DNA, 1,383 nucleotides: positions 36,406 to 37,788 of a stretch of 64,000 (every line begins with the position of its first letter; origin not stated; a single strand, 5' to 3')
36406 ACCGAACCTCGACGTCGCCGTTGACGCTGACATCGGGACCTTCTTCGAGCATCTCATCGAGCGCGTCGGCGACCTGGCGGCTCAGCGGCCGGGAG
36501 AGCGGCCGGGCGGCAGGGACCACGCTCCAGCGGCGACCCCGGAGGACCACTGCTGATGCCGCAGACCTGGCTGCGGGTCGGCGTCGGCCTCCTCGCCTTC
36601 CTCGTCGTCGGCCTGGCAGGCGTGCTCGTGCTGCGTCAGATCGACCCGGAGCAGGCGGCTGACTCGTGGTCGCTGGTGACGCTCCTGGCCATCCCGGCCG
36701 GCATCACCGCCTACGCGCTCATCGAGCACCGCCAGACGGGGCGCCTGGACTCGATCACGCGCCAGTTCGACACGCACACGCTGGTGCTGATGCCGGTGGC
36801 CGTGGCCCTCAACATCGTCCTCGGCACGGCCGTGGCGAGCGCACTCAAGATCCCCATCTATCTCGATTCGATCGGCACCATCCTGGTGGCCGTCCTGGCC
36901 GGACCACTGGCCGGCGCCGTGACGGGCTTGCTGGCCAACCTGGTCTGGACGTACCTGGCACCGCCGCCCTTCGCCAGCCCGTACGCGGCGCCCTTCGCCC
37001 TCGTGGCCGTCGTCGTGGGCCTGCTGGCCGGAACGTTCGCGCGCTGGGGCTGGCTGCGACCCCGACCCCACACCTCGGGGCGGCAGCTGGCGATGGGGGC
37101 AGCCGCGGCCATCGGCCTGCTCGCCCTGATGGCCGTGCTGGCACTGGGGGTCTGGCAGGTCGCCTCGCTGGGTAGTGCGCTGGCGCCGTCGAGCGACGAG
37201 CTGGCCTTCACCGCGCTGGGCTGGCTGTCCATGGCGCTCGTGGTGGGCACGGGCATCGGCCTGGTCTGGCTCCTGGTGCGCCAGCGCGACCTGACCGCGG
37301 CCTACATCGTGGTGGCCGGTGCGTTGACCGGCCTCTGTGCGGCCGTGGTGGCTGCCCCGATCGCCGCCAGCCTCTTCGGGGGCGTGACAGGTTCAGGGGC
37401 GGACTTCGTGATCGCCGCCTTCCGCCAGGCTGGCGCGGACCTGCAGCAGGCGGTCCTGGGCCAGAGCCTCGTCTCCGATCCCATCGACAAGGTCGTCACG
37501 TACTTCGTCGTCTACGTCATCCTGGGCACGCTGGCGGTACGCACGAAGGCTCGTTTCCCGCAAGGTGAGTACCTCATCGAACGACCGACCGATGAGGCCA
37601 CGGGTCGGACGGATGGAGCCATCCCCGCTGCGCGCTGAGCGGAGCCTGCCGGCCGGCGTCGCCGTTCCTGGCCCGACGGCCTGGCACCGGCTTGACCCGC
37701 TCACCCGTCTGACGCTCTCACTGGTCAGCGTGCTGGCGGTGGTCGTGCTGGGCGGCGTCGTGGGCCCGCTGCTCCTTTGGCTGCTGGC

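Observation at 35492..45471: Nucleoside/pyrimidine salvage island combining an ECF-type transporter (360-aa S component, one Walker-A-dead ATPase) with a BMP-type ABC importer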

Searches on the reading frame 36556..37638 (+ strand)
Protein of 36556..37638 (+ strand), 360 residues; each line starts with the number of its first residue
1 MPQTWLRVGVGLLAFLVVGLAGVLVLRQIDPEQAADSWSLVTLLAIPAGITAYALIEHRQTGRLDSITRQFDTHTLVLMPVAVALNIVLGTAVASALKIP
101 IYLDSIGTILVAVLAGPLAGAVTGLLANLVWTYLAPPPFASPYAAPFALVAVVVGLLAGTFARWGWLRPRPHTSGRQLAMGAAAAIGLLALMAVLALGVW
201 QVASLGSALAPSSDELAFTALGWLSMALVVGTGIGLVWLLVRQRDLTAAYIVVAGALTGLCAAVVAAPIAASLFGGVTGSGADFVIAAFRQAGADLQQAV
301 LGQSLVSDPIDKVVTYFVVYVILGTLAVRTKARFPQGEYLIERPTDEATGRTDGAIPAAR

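Call 3: search_protein_families(library=pfam, proteins=[window:36556-37638:+], max_evalue=0.01)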
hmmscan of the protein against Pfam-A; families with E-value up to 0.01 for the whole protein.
window:36556-37638:+ (360 aa): 1 family
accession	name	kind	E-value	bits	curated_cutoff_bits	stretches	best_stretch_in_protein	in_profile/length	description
PF12822.12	ECF_trnsprt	-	7e-05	23.3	30.7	1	75-196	2-118/169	ECF transporter, substrate-specific component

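Call 4: search_protein_families(library=ncbifam, proteins=[window:36556-37638:+], max_evalue=0.01)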
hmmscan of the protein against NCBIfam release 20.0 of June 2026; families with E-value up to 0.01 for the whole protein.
window:36556-37638:+ (360 aa): 2 families
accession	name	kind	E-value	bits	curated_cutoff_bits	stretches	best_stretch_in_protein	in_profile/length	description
NF045596.1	ECF_S_CD3073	equivalog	2.4e-32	112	180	2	76-163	1-84/174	CD3073 family putative ECF transporter S component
TIGR04518.1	ECF_S_folT_fam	subfamily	8.6e-07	28.8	60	1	71-162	2-91/163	folate family ECF transporter S component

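Call 10: find_homologous_proteins(query=window:36556-37638:+, max_evalue=0.001)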
Query window:36556-37638:+ (360 aa): 2698 proteins with E <= 0.001 among 8000 candidates; the best 120 are listed.
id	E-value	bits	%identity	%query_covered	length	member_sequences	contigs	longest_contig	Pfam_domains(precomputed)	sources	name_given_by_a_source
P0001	1.9e-218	742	100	100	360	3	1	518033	-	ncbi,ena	-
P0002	6.6e-197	672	91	100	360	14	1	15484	-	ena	-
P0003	2.5e-185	634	88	96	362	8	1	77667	PF12822.13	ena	-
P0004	1.2e-180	618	87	96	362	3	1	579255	PF12822.13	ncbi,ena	-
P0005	1.1e-179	615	85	98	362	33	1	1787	PF12822.13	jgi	jgi:hypothetical protein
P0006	5.7e-174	596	83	96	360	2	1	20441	PF12822.13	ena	-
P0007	3.8e-170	584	80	99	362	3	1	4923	PF12822.13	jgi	jgi:hypothetical protein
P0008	5.4e-170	583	80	98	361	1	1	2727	PF12822.13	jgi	jgi:energy-coupling factor transport system substrate-specific component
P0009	4.3e-168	577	79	99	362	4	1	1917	-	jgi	jgi:energy-coupling factor transport system substrate-specific component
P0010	2.1e-167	575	79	99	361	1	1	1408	-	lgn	-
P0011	1.2e-166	572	79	98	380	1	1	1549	PF12822.13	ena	-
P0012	3.0e-164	564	78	97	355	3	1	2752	-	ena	-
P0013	4.8e-161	554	77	97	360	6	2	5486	-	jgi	jgi:hypothetical protein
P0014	2.4e-160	551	76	97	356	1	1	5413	PF12822.13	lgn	-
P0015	3.3e-159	548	75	98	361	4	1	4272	-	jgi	jgi:hypothetical protein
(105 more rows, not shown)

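Call 16: find_encoding_contigs(protein=P0001, flank=10000, max_places=3)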
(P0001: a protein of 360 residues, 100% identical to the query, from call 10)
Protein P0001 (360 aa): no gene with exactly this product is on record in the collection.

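Call 18: find_related_loci(query=A1, collection=genome_contigs, flank=10000)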
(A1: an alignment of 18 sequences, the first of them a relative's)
Query A1 (360 aa) in genome_contigs; peptide patterns used: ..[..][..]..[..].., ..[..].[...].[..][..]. (x = any residue, [..] = any of these).
509 stretches matched a pattern; 361 encode a relative of the query (tblastn E <= 1e-3); the best 80 are kept; 80 distinct loci.
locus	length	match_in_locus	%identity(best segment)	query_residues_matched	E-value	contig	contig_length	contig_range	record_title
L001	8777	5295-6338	84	4-351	7e-168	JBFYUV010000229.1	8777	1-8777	MAG: Chloroflexota bacterium isolate PPR_0304 k121_2433613, whole genome shotgun sequence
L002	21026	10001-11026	90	4-345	6e-167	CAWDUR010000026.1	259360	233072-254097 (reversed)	MAG: uncultured Chloroflexia bacterium isolate MFD05674.bin.3.445 genome assembly, contig: contig_85035, whole genome sh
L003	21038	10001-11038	87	1-346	1e-162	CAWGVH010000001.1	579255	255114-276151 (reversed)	MAG: uncultured Chloroflexia bacterium isolate MFD02809.bin.2.210 genome assembly, contig: contig_115135, whole genome s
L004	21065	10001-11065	68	3-354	1e-134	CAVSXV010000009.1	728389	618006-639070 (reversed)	MAG: uncultured Chloroflexia bacterium isolate MFD05684.bin.2.109 genome assembly, contig: contig_52211, whole genome sh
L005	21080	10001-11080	76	1-354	9e-135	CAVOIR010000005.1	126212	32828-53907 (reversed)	MAG: uncultured Chloroflexia bacterium isolate MFD10007.bin.2.47 genome assembly, contig: contig_29480, whole genome sho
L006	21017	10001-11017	71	3-341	2e-133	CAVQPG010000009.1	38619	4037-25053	MAG: uncultured Chloroflexia bacterium isolate MFD09779.bin.2.28 genome assembly, contig: contig_2533, whole genome shot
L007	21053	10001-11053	69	3-353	1e-133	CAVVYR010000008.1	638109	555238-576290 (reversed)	MAG: uncultured Chloroflexia bacterium isolate MFD03804.bin.2.50 genome assembly, contig: contig_34110, whole genome sho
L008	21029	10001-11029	75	1-344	6e-132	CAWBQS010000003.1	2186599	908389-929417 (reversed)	MAG: uncultured Chloroflexia bacterium isolate MFD00905.bin.2.47 genome assembly, contig: contig_1949, whole genome shot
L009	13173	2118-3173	72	1-352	8e-129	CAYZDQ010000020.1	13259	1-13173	MAG TPA_asm: uncultured Anaerolineaceae bacterium isolate SRP167671_co1_166 genome assembly, contig: NODE_5469_length_13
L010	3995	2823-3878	70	1-348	2e-130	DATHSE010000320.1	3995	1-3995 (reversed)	MAG TPA_asm: Anaerolineae bacterium isolate SMAG_U16043 k141_490055, whole genome shotgun sequence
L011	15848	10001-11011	71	5-341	2e-126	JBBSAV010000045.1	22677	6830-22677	MAG: Candidatus Limnocylindrales bacterium isolate La6_metabat2.046 La6_metabat2.046_K_2240664_L_22677_cov_12.0674, whol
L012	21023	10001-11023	71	1-341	5e-126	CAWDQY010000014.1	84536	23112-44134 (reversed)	MAG: uncultured Chloroflexia bacterium isolate MFD04716.bin.2.161 genome assembly, contig: contig_42904, whole genome sh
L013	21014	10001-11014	72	4-341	1e-124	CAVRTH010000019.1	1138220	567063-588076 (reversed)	MAG: uncultured Chloroflexia bacterium isolate MFD02923.bin.2.100 genome assembly, contig: contig_9476, whole genome sho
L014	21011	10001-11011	70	4-341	2e-121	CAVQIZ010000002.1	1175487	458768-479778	MAG: uncultured Chloroflexia bacterium isolate MFD09779.bin.2.43 genome assembly, contig: contig_12102, whole genome sho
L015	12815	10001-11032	58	3-346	8e-120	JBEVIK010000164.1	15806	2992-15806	MAG: Candidatus Limnocylindrales bacterium isolate T2R6BO_autometa_bin_0044 T2R6BO_autometa_bin_0044_k133_9407402, whole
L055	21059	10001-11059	51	12-353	1e-98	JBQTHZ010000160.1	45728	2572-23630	MAG: Chloroflexota bacterium isolate SAR144 c_000000125954, whole genome shotgun sequence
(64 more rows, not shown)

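Call 30: predict_structure(alignment_id=A1)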
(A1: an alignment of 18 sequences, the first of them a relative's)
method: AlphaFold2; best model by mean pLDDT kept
length: 360 residues; sequences in the alignment: 18
mean_pLDDT: 48.0   pTM: 0.33
mean pLDDT of the five models: 48.0, 45.1, 41.5, 39.6, 38.1
residues with pLDDT >= 90: 0; 70-90: 28; 50-70: 116; < 50: 216
segments of 3 or more residues with pLDDT < 50: 67-169, 208-214, 256-290, 292-294, 296-299, 301-303, 305-360
pLDDT, mean of each block of 10 residues (from residue 1): 66 71 73 56 58 69 55 39 40 38 33 36 42 36 42 45 44 56 55 54 50 51 54 60 58 48 41 33 43 47 44 42 37 34 39 39
secondary structure, 60 per line:
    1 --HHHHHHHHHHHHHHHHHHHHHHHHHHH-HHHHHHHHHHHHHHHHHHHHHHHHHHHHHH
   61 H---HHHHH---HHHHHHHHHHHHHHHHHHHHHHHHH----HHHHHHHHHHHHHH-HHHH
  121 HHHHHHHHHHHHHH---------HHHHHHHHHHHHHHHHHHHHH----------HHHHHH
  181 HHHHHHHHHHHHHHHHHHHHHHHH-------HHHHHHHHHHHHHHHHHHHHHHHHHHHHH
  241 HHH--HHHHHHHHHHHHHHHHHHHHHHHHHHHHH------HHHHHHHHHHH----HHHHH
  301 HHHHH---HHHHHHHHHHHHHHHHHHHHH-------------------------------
elements in order: H3-29 H31-61 H65-69 H73-97 H102-115 H117-134 H144-164 H175-204 H212-243 H246-274 H281-291 H296-305 H309-329

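Call 32: search_solved_structures(query=A1, max_evalue=10, show_alignments=3)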
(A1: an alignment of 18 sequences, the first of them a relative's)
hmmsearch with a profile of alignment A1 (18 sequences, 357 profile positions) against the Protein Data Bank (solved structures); distinct sequences matched with E-value up to 10: 4.
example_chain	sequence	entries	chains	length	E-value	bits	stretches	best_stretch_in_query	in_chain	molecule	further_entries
5d0y_A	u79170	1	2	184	0.19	14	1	67-229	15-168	Conserved hypothetical membrane protein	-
5d3m_C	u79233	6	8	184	0.24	13.7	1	67-134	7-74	S-component for folate | Conserved hypothetical membrane protein | Folate family ECF transporter S component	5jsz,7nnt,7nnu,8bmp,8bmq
3ohr_A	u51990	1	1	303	0.24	13.7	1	271-320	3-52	Putative fructokinase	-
1xc3_A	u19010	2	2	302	0.69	12.2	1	272-320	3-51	Putative fructokinase | fructokinase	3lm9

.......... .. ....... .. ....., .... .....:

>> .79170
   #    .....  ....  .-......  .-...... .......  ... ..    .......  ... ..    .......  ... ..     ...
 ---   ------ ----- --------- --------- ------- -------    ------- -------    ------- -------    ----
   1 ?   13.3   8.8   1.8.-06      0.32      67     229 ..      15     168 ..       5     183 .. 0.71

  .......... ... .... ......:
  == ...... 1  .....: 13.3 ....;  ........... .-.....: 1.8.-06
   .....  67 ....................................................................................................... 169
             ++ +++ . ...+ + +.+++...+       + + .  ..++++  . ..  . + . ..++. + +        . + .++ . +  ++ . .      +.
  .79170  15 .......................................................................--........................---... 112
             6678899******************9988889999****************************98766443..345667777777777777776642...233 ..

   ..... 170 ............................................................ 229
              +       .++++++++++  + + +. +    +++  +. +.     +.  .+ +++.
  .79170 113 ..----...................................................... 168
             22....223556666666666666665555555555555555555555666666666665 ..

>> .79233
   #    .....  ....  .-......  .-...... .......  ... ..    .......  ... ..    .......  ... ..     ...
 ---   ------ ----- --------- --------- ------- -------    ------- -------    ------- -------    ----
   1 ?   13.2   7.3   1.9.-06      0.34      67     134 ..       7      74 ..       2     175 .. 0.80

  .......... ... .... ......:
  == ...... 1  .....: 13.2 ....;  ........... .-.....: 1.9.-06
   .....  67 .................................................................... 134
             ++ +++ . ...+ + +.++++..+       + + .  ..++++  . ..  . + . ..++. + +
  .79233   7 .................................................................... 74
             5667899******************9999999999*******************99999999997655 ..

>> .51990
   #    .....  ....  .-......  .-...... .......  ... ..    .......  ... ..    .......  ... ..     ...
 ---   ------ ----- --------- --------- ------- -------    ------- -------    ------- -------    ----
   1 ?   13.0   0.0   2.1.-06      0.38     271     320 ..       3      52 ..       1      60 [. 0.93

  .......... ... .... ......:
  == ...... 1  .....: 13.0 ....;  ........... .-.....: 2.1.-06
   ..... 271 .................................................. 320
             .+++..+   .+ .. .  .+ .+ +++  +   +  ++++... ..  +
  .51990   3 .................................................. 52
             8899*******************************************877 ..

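Call 37: find_homologous_proteins(query=L055:10001-11059:+, max_evalue=0.001)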
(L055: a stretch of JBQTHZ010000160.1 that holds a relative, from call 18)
Query L055:10001-11059:+ (353 aa): 2706 proteins with E <= 0.001 among 8000 candidates; the best 120 are listed.
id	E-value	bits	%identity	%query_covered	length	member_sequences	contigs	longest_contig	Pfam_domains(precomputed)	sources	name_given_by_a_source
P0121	5.1e-213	725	99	100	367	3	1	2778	-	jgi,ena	-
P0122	2.1e-196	670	90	100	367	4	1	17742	PF12822.13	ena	-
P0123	4.1e-196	669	93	97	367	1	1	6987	-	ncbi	ncbi:MAG: hypothetical protein ACRDE6_01690 [Candidatus Limnocylindria bacterium]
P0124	1.5e-195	667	90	100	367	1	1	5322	-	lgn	-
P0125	2.4e-191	654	89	100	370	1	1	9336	PF12822.13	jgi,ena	-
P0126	8.4e-191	652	91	97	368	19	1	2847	-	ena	-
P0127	2.6e-189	647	86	100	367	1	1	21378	-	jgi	jgi:energy-coupling factor transport system substrate-specific component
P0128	5.9e-189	646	87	100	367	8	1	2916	PF12822.13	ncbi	-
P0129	1.5e-188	644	88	100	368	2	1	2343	PF12822.13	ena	-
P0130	1.9e-188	644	88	100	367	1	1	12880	PF12822.13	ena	-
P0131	2.6e-188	644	87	100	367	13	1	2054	-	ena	-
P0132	1.9e-187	641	87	100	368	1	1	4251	-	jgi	jgi:energy-coupling factor transport system substrate-specific component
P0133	1.4e-186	638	87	100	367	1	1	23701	-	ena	-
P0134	2.8e-185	634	85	100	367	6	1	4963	PF12822.13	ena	-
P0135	5.0e-185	633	87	97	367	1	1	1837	-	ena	-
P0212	1.4e-157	542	76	100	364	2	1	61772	PF12822.13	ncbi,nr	ncbi:MAG: ECF transporter S component [Chloroflexi bacterium]|nr:ECF transporter S component [Chloro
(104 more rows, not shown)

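Call 50: predict_structure(alignment_id=A2)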
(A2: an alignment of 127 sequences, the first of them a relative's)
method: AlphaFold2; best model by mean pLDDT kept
length: 360 residues; sequences in the alignment: 127
mean_pLDDT: 84.3   pTM: 0.84
mean pLDDT of the five models: 84.3, 83.4, 82.2, 81.6, 80.3
residues with pLDDT >= 90: 170; 70-90: 135; 50-70: 41; < 50: 14
segments of 3 or more residues with pLDDT < 50: 350-360
pLDDT, mean of each block of 10 residues (from residue 1): 81 87 79 75 88 92 90 96 94 69 90 96 96 91 89 95 94 96 95 87 69 66 83 94 96 96 89 65 75 85 89 96 90 66 50 47
secondary structure, 60 per line:
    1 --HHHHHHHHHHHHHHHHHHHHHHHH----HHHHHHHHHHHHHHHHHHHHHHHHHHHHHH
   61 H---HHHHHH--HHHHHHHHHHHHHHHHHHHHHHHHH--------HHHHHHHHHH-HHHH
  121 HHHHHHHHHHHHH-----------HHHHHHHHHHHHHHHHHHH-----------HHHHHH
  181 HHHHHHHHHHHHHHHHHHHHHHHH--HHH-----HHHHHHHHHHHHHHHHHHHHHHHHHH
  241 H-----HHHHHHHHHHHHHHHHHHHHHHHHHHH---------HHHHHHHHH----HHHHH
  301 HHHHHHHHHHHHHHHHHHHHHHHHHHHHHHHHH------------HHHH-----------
elements in order: H3-26 H31-61 H65-70 H73-97 H106-115 H117-133 H145-163 H175-204 H215-241 H247-273 H283-291 H296-333 H346-349

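Call 56: search_protein_representatives(alignment_id=A1)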
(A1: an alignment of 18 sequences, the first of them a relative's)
Query: 18 sequences, 357 profile positions. Proteins with E-value up to 0.001 (for the whole library): 1661; up to 1e-10: 712; up to 1e-30: 137. The best 150 are listed.
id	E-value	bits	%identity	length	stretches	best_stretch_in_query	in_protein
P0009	2.6e-176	602.4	-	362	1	3-352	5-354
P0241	1.5e-109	382.9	-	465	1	3-344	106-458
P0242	1.8e-105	369.4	-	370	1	3-348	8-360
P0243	2.3e-93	329.6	-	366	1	1-341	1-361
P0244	5.3e-91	321.8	-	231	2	6-154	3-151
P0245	9.9e-81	288.0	-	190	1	55-200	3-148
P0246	2.9e-79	283.2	-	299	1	64-346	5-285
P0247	1.1e-76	274.7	-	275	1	1-261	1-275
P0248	2.1e-75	270.5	-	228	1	52-255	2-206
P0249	2.2e-72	260.5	-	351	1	11-346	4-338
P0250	5.0e-72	259.4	-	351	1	15-301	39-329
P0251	2.1e-71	257.3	-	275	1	67-342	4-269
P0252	1.8e-70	254.3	-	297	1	10-240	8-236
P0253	2.0e-67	244.3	-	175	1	183-348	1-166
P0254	4.7e-66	239.7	-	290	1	180-339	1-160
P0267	8.9e-54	199.3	-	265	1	66-338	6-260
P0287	1.9e-43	165.4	-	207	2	70-180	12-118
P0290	6.6e-43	163.6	-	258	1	74-330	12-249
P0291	6.9e-43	163.5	-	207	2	70-175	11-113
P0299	3.5e-41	157.9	-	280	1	73-338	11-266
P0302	9.9e-41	156.4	-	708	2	42-98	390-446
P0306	4.6e-40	154.3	-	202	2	72-167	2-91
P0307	6.9e-40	153.7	-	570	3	55-173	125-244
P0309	1.5e-38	149.3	-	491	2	68-169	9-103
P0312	5.6e-38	147.4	-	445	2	79-161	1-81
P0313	1.1e-37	146.4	-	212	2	62-172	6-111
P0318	1.6e-36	142.6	-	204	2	70-169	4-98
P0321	4.3e-36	141.2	-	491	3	249-340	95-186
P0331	7.6e-35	137.1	-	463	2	253-336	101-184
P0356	1.2e-32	129.9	-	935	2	251-323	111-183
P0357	1.5e-32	129.6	-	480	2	230-340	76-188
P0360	3.9e-32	128.2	-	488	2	253-341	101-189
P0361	4.1e-32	128.1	-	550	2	78-242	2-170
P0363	5.1e-32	127.8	-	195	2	66-168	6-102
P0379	3.6e-30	121.7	-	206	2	70-171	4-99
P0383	9.1e-30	120.4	-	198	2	67-182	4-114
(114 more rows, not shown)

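Call 57: search_protein_families(library=pfam, proteins=[P0302, P0307, P0309, P0312, P0321, P0331, P0356, P0357, P0360, P0361], max_evalue=0.001)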
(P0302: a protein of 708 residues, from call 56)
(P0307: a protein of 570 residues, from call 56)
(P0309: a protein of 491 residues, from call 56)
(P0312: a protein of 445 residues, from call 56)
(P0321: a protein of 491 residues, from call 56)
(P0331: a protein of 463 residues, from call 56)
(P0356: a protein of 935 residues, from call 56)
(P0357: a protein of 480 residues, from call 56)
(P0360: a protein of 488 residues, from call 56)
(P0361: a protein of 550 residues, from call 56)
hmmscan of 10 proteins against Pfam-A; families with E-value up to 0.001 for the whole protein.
P0302 (708 aa): 0 families

P0307 (570 aa): 0 families

P0309 (491 aa): 3 families
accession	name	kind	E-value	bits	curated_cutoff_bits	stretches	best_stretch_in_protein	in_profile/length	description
PF02361.21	CbiQ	-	7.3e-16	58.9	25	1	236-458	3-212/216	Cobalt transport protein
PF12822.12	ECF_trnsprt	-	3.7e-09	37.3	30.7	1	16-150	2-141/169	ECF transporter, substrate-specific component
PF17647.6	DUF5518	-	0.0007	20.1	27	1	60-141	7-86/116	Family of unknown function (DUF5518)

P0312 (445 aa): 0 families

P0321 (491 aa): 1 family
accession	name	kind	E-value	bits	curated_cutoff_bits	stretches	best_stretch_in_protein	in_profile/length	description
PF02361.21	CbiQ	-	1.2e-16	61.4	25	1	245-455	22-210/216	Cobalt transport protein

P0331 (463 aa): 1 family
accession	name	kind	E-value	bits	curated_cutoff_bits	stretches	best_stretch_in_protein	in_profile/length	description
PF02361.21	CbiQ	-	5.2e-18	65.9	25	1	234-435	13-213/216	Cobalt transport protein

P0356 (935 aa): 11 families
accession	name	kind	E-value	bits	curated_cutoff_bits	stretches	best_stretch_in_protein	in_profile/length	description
PF00072.30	Response_reg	-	1.5e-39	135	30.2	2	694-801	1-110/111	Response regulator receiver domain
PF02518.31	HATPase_c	-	6e-30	104.4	26.4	1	557-668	1-110/111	Histidine kinase-, DNA gyrase B-, and HSP90-like ATPase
PF00512.31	HisKA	-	2.7e-20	72.6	26.9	1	443-511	1-66/66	His Kinase A (phospho-acceptor) domain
PF13493.11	DUF4118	-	1.5e-11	44.5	28.4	1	209-309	3-105/107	Domain of unknown function (DUF4118)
PF08448.16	PAS_4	-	1.3e-09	38.7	23.1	1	327-438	2-109/110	PAS fold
PF13188.13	PAS_8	-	5.1e-08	33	21.8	1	320-378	1-53/65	PAS domain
PF13426.13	PAS_9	-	1.2e-06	29.1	27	1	331-435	2-102/103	PAS domain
PF00989.32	PAS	-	4.2e-06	27.2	22.6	1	321-434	2-113/113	PAS fold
PF23198.2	PDE8A_N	-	6.8e-06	26.5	29.6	0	818-926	19-128/147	PDE8A-like, N-terminal domain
PF12860.13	PAS_7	-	3.6e-05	24.3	27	1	327-441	2-114/115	PAS fold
PF12822.12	ECF_trnsprt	-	0.00023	21.6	30.7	1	17-134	2-118/169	ECF transporter, substrate-specific component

P0357 (480 aa): 2 families
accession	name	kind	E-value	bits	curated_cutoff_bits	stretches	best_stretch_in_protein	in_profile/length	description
PF02361.21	CbiQ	-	9.7e-17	61.8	25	1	264-446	24-211/216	Cobalt transport protein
PF12822.12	ECF_trnsprt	-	0.00052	20.5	30.7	1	11-122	6-118/169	ECF transporter, substrate-specific component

P0360 (488 aa): 1 family
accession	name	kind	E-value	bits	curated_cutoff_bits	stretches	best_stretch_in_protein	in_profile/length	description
PF02361.21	CbiQ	-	2.1e-17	63.9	25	1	270-458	30-215/216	Cobalt transport protein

P0361 (550 aa): 0 families
